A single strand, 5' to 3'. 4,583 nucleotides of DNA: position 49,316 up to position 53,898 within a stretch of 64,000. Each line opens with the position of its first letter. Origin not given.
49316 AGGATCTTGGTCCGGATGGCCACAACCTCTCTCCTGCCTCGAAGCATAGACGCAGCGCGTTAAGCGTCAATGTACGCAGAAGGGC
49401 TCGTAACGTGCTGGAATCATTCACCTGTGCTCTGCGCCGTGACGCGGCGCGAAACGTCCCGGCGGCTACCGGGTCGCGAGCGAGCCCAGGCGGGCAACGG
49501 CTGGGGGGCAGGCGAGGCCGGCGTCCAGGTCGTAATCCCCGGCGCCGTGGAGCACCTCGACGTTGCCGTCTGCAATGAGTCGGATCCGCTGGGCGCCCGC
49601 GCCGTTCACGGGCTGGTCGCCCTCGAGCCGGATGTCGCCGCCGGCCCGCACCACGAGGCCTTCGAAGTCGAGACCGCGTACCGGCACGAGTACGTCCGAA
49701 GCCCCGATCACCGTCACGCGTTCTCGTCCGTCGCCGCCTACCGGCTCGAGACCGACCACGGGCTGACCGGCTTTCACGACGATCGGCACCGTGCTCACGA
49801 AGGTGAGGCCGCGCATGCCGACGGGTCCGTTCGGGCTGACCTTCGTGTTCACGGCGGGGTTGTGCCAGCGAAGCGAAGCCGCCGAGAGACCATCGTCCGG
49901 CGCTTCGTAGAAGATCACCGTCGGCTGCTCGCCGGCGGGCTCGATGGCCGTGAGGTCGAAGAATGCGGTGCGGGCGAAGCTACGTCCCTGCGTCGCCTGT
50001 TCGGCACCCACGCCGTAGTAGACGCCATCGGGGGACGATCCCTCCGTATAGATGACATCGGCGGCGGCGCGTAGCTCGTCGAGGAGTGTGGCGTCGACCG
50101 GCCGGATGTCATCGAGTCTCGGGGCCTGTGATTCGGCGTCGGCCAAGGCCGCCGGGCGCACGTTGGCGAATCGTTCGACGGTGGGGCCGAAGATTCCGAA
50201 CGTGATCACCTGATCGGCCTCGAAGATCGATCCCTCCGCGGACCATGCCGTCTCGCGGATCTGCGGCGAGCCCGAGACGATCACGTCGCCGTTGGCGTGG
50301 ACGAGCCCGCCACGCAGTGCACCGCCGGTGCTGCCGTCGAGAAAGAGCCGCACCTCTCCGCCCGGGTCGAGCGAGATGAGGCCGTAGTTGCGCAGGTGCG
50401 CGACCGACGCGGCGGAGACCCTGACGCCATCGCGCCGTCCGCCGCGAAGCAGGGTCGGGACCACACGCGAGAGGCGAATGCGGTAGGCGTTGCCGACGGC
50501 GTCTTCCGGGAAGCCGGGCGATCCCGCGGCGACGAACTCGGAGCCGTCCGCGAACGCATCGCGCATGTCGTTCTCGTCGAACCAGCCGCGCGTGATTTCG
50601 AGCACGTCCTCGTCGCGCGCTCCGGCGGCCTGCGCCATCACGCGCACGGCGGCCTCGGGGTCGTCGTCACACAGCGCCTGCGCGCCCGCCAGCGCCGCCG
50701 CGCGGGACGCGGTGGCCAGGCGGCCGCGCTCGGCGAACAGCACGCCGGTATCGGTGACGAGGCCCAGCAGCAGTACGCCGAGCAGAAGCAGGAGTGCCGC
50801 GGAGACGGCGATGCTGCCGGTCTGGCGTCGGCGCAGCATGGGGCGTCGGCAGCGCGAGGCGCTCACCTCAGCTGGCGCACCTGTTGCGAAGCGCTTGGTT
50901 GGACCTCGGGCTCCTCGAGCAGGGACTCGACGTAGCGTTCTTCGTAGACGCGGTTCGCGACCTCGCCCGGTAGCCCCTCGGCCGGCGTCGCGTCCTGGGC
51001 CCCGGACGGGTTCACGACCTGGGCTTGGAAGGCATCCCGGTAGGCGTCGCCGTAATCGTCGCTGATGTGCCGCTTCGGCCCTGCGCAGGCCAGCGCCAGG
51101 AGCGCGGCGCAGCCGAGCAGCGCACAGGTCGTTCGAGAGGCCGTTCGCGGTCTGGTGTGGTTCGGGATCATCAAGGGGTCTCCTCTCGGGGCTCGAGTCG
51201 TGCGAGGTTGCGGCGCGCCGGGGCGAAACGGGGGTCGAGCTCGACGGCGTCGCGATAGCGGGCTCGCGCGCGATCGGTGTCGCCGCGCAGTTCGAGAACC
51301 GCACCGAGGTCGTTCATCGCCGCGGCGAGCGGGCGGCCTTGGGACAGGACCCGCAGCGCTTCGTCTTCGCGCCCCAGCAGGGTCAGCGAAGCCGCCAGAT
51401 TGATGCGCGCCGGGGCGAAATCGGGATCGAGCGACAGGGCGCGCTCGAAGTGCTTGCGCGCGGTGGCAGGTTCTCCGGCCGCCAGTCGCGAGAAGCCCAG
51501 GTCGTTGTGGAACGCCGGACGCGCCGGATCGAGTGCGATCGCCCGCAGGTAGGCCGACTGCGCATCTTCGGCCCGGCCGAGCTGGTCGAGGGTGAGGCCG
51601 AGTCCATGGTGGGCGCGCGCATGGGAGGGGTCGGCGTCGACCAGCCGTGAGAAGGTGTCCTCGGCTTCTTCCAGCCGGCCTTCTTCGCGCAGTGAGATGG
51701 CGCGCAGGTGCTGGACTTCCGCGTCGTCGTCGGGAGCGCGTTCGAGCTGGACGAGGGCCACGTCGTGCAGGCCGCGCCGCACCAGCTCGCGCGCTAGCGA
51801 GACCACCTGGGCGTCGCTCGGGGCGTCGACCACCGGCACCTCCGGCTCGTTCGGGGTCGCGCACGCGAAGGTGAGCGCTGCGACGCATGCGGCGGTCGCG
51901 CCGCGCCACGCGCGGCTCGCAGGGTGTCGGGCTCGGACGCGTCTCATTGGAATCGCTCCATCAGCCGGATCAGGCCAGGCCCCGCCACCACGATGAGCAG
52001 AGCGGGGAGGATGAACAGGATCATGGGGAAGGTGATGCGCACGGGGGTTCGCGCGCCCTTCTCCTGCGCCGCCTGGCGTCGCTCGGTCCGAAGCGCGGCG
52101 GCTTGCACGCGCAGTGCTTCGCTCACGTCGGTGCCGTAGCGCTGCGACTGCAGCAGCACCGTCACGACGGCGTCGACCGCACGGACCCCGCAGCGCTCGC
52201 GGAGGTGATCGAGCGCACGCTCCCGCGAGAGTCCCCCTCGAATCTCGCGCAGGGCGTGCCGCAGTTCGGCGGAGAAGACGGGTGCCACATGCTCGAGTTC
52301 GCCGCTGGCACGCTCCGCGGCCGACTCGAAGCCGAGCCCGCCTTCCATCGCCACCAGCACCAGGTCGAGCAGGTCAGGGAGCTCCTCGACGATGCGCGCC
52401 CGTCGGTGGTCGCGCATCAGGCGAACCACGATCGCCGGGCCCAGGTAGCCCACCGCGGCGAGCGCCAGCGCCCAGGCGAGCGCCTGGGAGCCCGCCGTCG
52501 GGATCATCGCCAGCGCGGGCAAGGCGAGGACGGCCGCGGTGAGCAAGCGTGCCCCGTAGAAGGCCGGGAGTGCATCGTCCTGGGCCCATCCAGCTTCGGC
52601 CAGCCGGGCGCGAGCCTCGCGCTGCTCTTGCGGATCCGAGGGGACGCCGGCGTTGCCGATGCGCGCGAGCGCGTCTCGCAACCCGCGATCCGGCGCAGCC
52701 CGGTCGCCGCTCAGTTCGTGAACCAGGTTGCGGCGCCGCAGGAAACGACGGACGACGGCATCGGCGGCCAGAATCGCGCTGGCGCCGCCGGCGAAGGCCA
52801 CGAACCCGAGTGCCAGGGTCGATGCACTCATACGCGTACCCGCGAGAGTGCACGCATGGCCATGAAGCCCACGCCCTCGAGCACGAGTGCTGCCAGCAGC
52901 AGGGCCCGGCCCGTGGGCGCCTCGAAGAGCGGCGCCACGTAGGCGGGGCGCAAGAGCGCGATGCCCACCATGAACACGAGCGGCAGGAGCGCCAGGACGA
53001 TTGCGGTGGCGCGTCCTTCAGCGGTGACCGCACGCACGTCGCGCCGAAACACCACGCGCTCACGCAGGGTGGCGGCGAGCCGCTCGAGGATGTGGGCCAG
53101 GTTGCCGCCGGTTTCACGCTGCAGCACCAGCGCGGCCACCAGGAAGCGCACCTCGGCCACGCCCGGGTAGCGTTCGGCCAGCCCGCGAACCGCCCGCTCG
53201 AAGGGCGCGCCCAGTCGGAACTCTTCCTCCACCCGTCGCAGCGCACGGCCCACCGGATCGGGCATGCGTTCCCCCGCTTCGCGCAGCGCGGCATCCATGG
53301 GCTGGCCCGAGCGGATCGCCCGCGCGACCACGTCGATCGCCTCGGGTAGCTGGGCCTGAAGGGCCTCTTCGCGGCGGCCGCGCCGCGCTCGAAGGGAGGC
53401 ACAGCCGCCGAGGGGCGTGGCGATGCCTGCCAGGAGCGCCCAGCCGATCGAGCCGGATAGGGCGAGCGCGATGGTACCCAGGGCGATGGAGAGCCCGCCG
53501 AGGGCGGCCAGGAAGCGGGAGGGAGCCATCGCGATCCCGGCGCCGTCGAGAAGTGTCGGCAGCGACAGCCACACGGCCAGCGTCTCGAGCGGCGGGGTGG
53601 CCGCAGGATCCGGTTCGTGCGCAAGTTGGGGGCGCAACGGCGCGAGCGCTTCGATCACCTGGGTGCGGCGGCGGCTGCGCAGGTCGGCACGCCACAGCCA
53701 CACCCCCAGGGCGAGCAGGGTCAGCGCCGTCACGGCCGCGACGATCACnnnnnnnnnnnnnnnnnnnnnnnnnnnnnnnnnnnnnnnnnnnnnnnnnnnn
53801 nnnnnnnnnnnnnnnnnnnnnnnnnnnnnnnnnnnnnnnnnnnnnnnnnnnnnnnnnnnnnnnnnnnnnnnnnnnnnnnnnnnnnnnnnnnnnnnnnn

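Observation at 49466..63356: Seventeen-gene minus-strand chain: surface/Ca-binding proteins welded to a complete Tad pilus locus by stop/start overlaps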

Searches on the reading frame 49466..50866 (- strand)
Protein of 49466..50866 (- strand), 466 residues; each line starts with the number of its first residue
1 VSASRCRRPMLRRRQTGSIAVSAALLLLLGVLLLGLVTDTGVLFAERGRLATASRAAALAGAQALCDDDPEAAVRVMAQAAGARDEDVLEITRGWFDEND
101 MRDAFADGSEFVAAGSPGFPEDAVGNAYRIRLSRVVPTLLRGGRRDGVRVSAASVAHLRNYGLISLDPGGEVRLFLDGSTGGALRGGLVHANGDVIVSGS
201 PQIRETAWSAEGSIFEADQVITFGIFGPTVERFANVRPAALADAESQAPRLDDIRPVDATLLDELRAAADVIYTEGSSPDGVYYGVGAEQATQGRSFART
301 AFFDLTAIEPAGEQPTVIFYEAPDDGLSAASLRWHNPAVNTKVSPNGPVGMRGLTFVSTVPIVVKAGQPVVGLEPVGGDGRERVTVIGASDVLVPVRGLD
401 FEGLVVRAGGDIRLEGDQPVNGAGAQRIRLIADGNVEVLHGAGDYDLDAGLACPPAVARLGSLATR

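Call 5: search_protein_families(library=pfam, proteins=[window:49466-50866:-], max_evalue=0.01)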
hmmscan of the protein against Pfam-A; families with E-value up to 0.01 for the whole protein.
window:49466-50866:- (466 aa): 1 family
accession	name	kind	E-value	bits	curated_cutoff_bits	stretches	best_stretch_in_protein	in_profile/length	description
PF13400.11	Tad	-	0.00023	21.8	22.3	1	17-64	1-47/47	Putative Flp pilus-assembly TadE/G-like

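Call 6: search_protein_families(library=ncbifam, proteins=[window:49466-50866:-], max_evalue=0.1)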
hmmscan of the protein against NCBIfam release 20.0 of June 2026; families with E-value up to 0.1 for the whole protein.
window:49466-50866:- (466 aa): 0 families

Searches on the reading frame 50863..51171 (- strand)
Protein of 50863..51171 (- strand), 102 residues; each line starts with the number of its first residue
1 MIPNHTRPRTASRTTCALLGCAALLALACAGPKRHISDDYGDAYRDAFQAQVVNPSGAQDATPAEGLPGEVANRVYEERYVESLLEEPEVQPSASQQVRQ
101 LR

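Call 5: search_protein_families(library=pfam, proteins=[window:50863-51171:-], max_evalue=0.01)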
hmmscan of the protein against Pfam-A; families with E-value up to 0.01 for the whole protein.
window:50863-51171:- (102 aa): 0 families

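Call 6: search_protein_families(library=ncbifam, proteins=[window:50863-51171:-], max_evalue=0.1)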
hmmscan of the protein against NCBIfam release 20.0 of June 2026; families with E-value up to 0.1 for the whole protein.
window:50863-51171:- (102 aa): 0 families

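Call 78: search_protein_families(library=pfam, proteins=[window:50866-51171:-], max_evalue=10)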
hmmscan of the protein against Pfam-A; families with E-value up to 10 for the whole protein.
window:50866-51171:- (102 aa): 2 families
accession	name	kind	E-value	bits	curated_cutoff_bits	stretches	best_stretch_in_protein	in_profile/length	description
PF12266.13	DUF3613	-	0.097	13.1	25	1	56-84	27-54/66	Protein of unknown function (DUF3613)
PF10238.14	Eapp_C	-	0.16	12.6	25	1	9-52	20-61/134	E2F-associated phosphoprotein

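Call 79: search_protein_families(library=ncbifam, proteins=[window:50866-51171:-], max_evalue=10)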
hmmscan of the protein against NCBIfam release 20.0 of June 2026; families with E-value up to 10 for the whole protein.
window:50866-51171:- (102 aa): 0 families

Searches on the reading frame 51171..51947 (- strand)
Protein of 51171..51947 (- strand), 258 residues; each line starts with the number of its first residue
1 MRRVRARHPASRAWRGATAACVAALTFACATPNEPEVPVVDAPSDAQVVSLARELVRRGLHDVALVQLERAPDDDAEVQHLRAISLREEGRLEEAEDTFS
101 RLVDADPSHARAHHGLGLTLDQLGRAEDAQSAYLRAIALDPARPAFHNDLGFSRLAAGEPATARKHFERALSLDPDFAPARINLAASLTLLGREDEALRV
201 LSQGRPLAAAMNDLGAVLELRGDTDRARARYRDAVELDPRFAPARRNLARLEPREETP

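Call 5: search_protein_families(library=pfam, proteins=[window:51171-51947:-], max_evalue=0.01)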
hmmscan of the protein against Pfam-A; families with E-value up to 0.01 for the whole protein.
window:51171-51947:- (258 aa): 21 families
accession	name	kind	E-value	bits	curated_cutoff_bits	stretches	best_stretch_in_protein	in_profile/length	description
PF07719.23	TPR_2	-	4.9e-27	92.2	27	4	145-176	2-33/34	Tetratricopeptide repeat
PF13431.12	TPR_17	-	1e-25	88.2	24.4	3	167-198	2-33/34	Tetratricopeptide repeat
PF13414.12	TPR_11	-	1.9e-21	75.9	26.8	3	122-153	6-37/42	TPR repeat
PF00515.34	TPR_1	-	3e-21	74.7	27.8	2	110-141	1-32/34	Tetratricopeptide repeat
PF14559.12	TPR_19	-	1.5e-20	73.7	25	2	155-206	2-53/68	Tetratricopeptide repeat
PF13428.12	TPR_14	-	4.1e-20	70.7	23.5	3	150-186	7-43/44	Tetratricopeptide repeat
PF13424.12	TPR_12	-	2.2e-18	66.7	30.1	3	76-140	3-75/77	Tetratricopeptide repeat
PF13181.12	TPR_8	-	4.5e-18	64.2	25.7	1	110-142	1-33/34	Tetratricopeptide repeat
PF13432.12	TPR_16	-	2.8e-15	56.8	32.7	3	82-144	3-65/65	Tetratricopeptide repeat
PF13174.12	TPR_6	-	3.6e-12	46.5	26.3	0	81-108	5-32/33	Tetratricopeptide repeat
PF24575.1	TPR_Slam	-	4.6e-10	40.3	35.2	0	157-190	60-93/104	Surface lipoprotein assembly modifier, N-terminal TPR repeats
PF07721.20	TPR_4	-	1.3e-08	35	27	0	179-201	2-24/26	Tetratricopeptide repeat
PF13176.12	TPR_7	-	4.3e-08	33.1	27.9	0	112-144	1-35/36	Tetratricopeptide repeat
PF23914.1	TPR_CcmH_CycH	-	4.4e-06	27.1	42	0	153-196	59-102/158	Cytochrome c-type biogenesis protein H TPR domain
PF13374.12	TPR_10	-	1.5e-05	25.3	27.5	1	207-236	1-30/42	Tetratricopeptide repeat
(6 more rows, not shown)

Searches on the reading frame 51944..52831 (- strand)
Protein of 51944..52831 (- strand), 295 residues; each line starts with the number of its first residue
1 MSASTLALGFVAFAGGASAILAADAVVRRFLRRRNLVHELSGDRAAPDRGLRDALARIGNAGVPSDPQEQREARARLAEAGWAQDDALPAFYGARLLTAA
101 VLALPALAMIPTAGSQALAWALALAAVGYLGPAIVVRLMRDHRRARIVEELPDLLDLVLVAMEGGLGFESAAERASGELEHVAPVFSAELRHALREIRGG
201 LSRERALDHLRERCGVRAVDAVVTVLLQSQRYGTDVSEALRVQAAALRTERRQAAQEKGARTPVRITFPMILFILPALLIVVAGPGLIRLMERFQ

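Call 5: search_protein_families(library=pfam, proteins=[window:51944-52831:-], max_evalue=0.01)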
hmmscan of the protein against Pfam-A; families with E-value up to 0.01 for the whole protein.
window:51944-52831:- (295 aa): 1 family
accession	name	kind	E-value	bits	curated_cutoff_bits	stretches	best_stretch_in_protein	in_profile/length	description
PF00482.28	T2SSF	-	5.8e-16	59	25.2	1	155-282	2-123/125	Type II secretion system (T2SS), protein F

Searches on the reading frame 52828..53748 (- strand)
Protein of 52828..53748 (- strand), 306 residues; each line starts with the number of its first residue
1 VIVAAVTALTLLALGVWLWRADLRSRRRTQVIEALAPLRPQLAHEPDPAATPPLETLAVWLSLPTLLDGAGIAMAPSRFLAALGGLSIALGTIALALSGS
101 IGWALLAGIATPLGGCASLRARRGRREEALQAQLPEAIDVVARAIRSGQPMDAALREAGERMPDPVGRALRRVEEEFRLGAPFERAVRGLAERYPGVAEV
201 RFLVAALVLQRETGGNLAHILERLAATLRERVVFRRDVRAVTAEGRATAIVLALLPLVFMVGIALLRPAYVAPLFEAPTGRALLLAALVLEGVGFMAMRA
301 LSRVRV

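Call 5: search_protein_families(library=pfam, proteins=[window:52828-53748:-], max_evalue=0.01)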
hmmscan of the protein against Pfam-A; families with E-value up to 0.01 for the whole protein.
window:52828-53748:- (306 aa): 1 family
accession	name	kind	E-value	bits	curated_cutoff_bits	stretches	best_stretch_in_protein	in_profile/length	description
PF00482.28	T2SSF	-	3.7e-20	72.6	25.2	1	138-262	2-122/125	Type II secretion system (T2SS), protein F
